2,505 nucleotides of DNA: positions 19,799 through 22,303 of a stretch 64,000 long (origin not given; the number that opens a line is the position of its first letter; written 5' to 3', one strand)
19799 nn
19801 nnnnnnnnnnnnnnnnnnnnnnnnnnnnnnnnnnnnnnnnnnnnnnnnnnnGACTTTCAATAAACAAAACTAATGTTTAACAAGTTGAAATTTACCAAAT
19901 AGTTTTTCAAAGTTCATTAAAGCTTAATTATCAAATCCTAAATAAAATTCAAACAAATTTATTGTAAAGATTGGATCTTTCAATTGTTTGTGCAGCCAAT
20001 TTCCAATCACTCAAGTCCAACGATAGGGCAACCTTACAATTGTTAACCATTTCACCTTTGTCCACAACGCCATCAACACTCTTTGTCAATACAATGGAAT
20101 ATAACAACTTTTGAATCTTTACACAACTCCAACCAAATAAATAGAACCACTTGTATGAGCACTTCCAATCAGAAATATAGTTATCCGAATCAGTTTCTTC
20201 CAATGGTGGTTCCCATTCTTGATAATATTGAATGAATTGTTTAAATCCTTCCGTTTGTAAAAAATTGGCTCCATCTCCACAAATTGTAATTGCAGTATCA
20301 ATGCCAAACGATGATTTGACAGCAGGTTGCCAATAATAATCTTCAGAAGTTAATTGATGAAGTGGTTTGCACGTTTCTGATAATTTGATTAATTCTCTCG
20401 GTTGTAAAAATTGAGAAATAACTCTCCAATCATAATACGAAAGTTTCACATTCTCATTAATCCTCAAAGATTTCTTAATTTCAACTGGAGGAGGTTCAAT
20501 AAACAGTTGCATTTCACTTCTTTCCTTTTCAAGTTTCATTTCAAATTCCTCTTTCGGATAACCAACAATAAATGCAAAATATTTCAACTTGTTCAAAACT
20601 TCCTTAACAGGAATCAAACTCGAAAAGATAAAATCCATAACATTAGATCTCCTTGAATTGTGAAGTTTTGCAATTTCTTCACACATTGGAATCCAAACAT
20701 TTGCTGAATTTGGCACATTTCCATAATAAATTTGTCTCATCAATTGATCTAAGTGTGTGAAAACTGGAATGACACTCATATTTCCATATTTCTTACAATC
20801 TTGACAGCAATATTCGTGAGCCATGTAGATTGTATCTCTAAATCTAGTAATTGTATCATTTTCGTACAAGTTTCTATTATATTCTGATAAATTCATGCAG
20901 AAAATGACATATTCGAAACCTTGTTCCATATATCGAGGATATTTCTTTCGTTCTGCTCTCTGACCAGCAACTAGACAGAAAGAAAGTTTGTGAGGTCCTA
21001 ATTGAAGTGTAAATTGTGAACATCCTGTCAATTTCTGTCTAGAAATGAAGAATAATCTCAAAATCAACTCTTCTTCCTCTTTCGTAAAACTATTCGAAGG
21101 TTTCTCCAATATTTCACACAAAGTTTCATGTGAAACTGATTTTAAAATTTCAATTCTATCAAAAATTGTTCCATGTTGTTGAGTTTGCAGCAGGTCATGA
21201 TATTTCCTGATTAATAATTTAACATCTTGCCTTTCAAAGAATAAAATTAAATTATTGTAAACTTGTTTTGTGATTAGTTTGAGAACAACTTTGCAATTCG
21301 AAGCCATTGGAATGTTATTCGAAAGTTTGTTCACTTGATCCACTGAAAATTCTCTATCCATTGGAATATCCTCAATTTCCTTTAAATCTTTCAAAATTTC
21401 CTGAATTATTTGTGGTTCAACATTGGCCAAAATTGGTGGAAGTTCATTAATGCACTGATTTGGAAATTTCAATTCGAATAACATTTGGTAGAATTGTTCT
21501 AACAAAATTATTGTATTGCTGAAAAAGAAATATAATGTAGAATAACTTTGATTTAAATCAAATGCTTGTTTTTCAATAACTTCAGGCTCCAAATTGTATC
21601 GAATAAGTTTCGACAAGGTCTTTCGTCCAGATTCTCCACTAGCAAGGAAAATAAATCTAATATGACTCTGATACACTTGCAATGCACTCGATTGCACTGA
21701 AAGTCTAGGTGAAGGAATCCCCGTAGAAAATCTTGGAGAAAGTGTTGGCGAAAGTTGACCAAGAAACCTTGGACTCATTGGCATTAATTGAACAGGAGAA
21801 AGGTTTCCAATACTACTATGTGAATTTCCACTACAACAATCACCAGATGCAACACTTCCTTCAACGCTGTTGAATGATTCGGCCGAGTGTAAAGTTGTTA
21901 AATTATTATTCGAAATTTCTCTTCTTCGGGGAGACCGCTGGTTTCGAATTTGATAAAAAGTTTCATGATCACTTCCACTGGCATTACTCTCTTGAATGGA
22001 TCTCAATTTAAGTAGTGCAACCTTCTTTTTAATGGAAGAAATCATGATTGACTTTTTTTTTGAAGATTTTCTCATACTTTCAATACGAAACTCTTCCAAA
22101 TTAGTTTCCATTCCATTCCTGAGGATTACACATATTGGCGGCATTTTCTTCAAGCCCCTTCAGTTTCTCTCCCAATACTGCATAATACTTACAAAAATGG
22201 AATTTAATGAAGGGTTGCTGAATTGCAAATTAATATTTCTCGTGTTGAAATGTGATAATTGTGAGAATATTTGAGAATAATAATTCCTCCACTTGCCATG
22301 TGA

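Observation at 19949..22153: G-alpha homolog with degenerate P-loop, DxxG and NKxD motifs, fused to a C-terminal F-box-like segment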

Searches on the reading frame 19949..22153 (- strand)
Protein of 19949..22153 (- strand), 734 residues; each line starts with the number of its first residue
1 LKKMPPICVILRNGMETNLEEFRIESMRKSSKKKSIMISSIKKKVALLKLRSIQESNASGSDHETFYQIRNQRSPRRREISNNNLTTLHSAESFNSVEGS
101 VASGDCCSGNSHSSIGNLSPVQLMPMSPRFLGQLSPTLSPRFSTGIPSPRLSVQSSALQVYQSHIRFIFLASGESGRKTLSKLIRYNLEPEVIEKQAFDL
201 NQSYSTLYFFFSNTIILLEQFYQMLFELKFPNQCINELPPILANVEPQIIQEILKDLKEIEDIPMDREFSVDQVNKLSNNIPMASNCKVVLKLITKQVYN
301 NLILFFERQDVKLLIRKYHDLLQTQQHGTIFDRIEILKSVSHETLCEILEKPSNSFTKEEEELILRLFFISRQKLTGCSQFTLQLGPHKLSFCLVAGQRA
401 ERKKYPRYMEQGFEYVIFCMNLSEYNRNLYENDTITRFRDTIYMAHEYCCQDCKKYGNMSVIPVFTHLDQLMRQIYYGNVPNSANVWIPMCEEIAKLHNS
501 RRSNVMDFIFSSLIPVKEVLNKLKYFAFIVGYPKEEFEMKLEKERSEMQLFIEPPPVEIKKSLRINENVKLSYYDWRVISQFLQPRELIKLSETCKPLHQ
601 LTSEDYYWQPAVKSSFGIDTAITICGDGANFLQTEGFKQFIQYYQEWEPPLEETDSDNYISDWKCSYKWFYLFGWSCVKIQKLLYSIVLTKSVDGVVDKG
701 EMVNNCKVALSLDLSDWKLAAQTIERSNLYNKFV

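Call 3: search_protein_families(library=pfam, proteins=[window:19949-22153:-], max_evalue=10)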
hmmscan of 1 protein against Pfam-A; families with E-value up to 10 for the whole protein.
window:19949-22153:- (734 aa): 2 families
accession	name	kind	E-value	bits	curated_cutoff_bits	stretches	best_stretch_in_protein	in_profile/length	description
PF00503.26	G-alpha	-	2.2e-30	106.4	48.8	1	161-478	18-270/333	G-protein alpha subunit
PF12937.12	F-box-like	-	0.0044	17.2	24.3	1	581-609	14-42/47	F-box-like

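Call 4: search_solved_structures(query=window:19949-22153:-, max_evalue=10, show_alignments=3)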
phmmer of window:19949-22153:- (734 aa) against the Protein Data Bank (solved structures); distinct sequences matched with E-value up to 10: 159 (the best 60 are shown).
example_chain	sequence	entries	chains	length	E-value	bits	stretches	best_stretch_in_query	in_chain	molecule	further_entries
6oy9_A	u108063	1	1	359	7.2e-07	31.2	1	371-462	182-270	Gt-alpha/Gi1-alpha chimera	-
6ne6_A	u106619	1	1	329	1.3e-06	30.3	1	388-462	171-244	G-protein alpha subunit Galpha7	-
9sh6_E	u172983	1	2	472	3e-06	29.1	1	371-444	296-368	Guanine nucleotide-binding protein alpha-1 subunit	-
8vga_A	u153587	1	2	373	4.8e-06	28.5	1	371-444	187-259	Guanine nucleotide-binding protein alpha subunit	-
8yky_A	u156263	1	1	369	8.5e-06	27.6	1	371-465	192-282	G alpha gustducin protein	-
8xqp_A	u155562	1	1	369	8.8e-06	27.6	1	371-465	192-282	Guanine nucleotide-binding protein G(t) subunit alpha-3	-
3v00_C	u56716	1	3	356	9.4e-06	27.5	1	371-462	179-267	Guanine nucleotide-binding protein G(t) subunit alpha-1/ Guanine nucleotide-binding protei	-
9bsb_A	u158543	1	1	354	1.5e-05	26.8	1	372-450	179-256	Guanine nucleotide-binding protein G(o) subunit alpha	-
7w2z_A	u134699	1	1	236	2.2e-05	26.3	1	394-450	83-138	Guanine nucleotide-binding protein G(o) subunit alpha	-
8i95_A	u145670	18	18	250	2.5e-05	26.1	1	394-450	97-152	Guanine nucleotide-binding protein G(o) subunit alpha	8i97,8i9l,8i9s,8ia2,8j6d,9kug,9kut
7jsn_E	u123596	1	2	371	2.5e-05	26.1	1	390-462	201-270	Guanine nucleotide-binding protein G(t) subunit alpha-1, Guanine nucleotide-binding protei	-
9md1_A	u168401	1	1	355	2.7e-05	26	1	388-465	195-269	Guanine nucleotide-binding protein G(z) subunit alpha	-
3ums_A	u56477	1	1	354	4.2e-05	25.3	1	372-462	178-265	Guanine nucleotide-binding protein G(i) subunit alpha-1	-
1fqj_A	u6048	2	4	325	4.6e-05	25.2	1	371-462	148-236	Guanine nucleotide-binding protein G(t) subunit alpha-1,Guanine nucleotide-binding protein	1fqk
1got_A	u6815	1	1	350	4.7e-05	25.2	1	371-462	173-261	GT-ALPHA/GI-ALPHA CHIMERA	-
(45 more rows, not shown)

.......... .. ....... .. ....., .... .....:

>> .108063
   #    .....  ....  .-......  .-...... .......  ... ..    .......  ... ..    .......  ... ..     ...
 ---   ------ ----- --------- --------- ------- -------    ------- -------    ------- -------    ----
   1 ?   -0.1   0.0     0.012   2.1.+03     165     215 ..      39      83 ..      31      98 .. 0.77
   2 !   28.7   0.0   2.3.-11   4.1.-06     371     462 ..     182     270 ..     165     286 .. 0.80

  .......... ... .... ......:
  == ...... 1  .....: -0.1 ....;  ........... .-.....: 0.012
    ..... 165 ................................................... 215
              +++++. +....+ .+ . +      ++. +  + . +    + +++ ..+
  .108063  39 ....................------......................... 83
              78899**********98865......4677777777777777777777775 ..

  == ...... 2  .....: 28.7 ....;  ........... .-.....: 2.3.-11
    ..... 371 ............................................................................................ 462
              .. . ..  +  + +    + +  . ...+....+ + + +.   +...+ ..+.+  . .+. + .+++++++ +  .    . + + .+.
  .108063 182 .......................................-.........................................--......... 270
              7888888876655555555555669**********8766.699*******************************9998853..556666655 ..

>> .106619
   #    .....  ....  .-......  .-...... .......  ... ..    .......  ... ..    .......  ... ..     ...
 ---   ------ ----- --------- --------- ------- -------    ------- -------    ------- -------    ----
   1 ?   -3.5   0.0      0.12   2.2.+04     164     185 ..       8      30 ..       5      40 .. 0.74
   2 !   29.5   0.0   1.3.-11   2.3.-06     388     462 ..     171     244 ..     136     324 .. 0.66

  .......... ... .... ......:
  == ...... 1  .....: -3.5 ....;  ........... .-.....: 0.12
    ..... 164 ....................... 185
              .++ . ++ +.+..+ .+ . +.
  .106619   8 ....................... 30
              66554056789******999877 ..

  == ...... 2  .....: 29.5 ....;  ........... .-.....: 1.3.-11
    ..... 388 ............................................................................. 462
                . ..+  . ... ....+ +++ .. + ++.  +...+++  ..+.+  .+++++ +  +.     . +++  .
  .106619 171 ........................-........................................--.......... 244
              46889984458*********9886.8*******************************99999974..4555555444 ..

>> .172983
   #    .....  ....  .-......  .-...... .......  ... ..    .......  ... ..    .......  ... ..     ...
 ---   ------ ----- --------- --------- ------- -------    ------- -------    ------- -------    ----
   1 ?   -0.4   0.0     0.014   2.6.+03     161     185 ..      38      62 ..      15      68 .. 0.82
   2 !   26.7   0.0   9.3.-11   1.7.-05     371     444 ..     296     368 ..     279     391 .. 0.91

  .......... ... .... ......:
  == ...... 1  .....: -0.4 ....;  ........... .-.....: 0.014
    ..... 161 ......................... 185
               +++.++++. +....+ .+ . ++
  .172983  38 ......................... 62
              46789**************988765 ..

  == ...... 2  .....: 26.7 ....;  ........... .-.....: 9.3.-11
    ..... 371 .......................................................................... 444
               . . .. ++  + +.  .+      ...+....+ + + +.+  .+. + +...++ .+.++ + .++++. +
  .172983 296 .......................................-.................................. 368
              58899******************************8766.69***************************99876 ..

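Call 5: find_homologous_proteins(query=window:19949-22153:-, max_evalue=0.001)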
Query window:19949-22153:- (734 aa): 1 proteins with E <= 0.001 among 6030 candidates.
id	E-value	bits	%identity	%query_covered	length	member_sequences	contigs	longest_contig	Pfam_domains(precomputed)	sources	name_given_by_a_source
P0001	0.0e+0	1665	100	100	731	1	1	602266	PF00503.27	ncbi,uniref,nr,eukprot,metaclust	ncbi:predicted protein [Naegleria gruberi]|uniref:Predicted protein n=1 Tax=Naegleria gruberi TaxID=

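Call 19: search_protein_representatives(protein=P0001)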
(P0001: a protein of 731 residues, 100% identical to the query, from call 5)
Query: 731 residues. Proteins with E-value up to 0.001 (for the whole library): 52; up to 1e-10: 2; up to 1e-30: 1. The best 52 are listed.
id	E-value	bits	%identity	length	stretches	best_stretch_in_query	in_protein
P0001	0.0e+00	1665.3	100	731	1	1-731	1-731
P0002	3.9e-27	111.5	32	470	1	163-489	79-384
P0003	9.1e-08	47.4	30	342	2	367-477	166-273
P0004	2.5e-07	46.0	31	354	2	367-471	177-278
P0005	6.2e-07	44.7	34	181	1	368-451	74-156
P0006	1.3e-06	43.7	30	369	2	247-446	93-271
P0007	3.3e-06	42.3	33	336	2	368-448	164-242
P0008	5.0e-06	41.7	31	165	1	313-449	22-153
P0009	2.3e-05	39.5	27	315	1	368-493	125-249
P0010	2.5e-05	39.3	36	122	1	368-446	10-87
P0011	3.3e-05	39.0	32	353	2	376-472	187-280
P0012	3.5e-05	38.9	36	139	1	368-446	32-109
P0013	4.5e-05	38.5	27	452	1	367-479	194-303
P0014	6.3e-05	38.0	34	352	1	368-467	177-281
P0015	7.1e-05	37.9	37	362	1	366-448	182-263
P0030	3.2e-04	35.7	26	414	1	373-473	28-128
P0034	4.0e-04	35.4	39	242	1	361-439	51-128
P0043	6.4e-04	34.7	31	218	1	367-472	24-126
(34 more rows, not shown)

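Call 21: list_cluster_members(proteins=[P0002, P0001])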
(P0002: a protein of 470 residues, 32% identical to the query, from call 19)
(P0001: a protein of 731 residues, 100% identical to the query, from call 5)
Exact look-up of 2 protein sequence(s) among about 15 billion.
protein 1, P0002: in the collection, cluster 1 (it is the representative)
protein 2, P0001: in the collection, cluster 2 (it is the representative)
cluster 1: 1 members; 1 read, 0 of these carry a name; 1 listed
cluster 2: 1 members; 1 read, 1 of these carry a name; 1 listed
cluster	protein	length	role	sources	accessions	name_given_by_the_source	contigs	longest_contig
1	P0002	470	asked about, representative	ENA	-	-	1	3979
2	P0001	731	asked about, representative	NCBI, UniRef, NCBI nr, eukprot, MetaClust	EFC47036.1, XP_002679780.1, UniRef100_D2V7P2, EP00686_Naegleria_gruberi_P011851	predicted protein [Naegleria gruberi] | Predicted protein n=1 Tax=Naegleria gruberi TaxID=5762 RepID=D2V7P2_NAEGR | uncharacterized protein NAEGRDRAFT_47338 [Naegleria gruberi]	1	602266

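Call 22: find_encoding_contigs(protein=P0002, flank=5000)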
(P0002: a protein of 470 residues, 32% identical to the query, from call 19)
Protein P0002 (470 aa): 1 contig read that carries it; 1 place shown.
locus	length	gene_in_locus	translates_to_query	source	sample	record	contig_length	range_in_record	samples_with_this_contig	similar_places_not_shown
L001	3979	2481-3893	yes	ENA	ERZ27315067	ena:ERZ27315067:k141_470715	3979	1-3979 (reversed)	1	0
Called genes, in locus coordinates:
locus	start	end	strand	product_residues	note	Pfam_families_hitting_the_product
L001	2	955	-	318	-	?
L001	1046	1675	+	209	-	PF25390:WD40_RLD (weak), PF13540:RCC1_2 (faint)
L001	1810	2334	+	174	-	PF13540:RCC1_2 (faint), PF25390:WD40_RLD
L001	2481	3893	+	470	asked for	PF00503:G-alpha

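Call 28: find_homologous_proteins(query=A2, max_evalue=0.001)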
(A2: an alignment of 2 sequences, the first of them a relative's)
Query A2 (2 sequences) (731 aa, profile of the alignment): 1 proteins with E <= 0.001 among 8000 candidates.
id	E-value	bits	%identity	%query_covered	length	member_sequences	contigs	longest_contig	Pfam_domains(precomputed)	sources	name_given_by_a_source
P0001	0.0e+0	1541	100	100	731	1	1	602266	PF00503.27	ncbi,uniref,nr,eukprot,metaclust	ncbi:predicted protein [Naegleria gruberi]|uniref:Predicted protein n=1 Tax=Naegleria gruberi TaxID=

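Call 35: find_related_loci(query=A2, collection=metagenome_contigs, flank=5000)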
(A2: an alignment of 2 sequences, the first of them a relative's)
Query A2 (731 aa) in metagenome_contigs; peptide patterns used: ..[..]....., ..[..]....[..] (x = any residue, [..] = any of these).
600 stretches matched a pattern (row limit reached: there are more); 264 encode a relative of the query (tblastn E <= 1e-3); the best 80 are kept; 80 distinct loci.
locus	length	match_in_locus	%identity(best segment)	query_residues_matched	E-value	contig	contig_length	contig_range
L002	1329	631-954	37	358-472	6e-11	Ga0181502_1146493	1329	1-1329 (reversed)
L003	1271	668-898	36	369-446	7e-11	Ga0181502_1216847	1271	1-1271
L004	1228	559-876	33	358-471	8e-11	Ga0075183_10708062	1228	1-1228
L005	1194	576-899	35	358-472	1e-10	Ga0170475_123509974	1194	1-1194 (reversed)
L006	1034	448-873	26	367-519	3e-10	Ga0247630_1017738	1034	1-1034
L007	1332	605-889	34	358-459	4e-10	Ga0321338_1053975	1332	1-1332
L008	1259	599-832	35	368-446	6e-10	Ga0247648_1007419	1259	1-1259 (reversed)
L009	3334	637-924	35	357-459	9e-10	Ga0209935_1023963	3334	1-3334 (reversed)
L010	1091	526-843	29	358-471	2e-9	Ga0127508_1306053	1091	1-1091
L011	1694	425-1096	22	159-446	3e-9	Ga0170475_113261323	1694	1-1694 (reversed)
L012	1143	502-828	29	369-480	2e-9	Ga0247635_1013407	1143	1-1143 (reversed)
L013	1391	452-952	25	291-472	3e-9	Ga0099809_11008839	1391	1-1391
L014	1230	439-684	33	368-450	5e-9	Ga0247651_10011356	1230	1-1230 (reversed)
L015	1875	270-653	33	341-472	1e-8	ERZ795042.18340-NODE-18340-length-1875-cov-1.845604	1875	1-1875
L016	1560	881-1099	34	368-441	1e-8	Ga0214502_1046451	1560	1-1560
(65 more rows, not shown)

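Call 44: predict_structure(alignment_id=A4)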
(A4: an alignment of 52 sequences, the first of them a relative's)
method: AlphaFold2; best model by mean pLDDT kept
length: 731 residues; sequences in the alignment: 52
mean_pLDDT: 58.5   pTM: 0.56
mean pLDDT of the five models: 58.5, 57.5, 56.2, 55.0, 53.7
residues with pLDDT >= 90: 58; 70-90: 199; 50-70: 160; < 50: 314
segments of 3 or more residues with pLDDT < 50: 1-27, 54-151, 229-233, 262-268, 270-272, 277-285, 510-531, 541-577, 595-619, 621-670, 694-696, 709-712, 725-731
pLDDT, mean of each block of 10 residues (from residue 1): 29 34 48 67 71 46 28 30 28 31 31 34 35 36 41 60 93 90 89 78 82 85 69 49 66 64 47 47 52 79 85 72 63 71 70 69 77 90 93 85 89 93 87 90 84 86 88 68 55 60 61 39 34 51 33 32 34 44 62 43 33 38 46 42 39 42 42 69 79 54 50 51 44 33
secondary structure, 60 per line:
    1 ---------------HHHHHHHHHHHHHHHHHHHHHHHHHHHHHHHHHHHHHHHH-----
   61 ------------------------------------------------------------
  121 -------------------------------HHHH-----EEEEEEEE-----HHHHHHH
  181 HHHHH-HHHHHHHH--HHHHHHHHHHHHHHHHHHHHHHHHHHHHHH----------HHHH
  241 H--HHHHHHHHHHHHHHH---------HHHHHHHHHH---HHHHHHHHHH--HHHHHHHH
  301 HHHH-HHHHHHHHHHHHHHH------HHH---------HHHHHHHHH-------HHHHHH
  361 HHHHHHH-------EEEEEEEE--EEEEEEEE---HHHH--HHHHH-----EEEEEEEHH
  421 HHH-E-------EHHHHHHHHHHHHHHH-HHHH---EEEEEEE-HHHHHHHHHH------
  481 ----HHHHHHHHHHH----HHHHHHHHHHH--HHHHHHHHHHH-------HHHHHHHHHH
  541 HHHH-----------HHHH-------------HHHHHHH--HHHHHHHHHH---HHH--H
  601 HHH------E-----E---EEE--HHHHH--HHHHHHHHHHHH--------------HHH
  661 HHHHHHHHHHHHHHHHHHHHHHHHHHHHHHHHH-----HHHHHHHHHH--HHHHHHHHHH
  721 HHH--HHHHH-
elements in order (helices of 4 or more, strands of 3 or more residues): H16-55 H152-155 E161-168 H174-185 H187-194 H197-226 H237-241 H244-258 H268-277 H281-290 H293-304 H306-320 H339-347 H355-367 E375-382 E385-392 H396-399 H402-406 E412-418 H419-423 H434-448 H450-453 E457-463 H465-474 H485-495 H500-510 H513-523 H531-544 H556-559 H573-579 H582-591 H600-603 E620-622 H625-629 H632-643 H658-693 H699-708 H711-723 H726-730
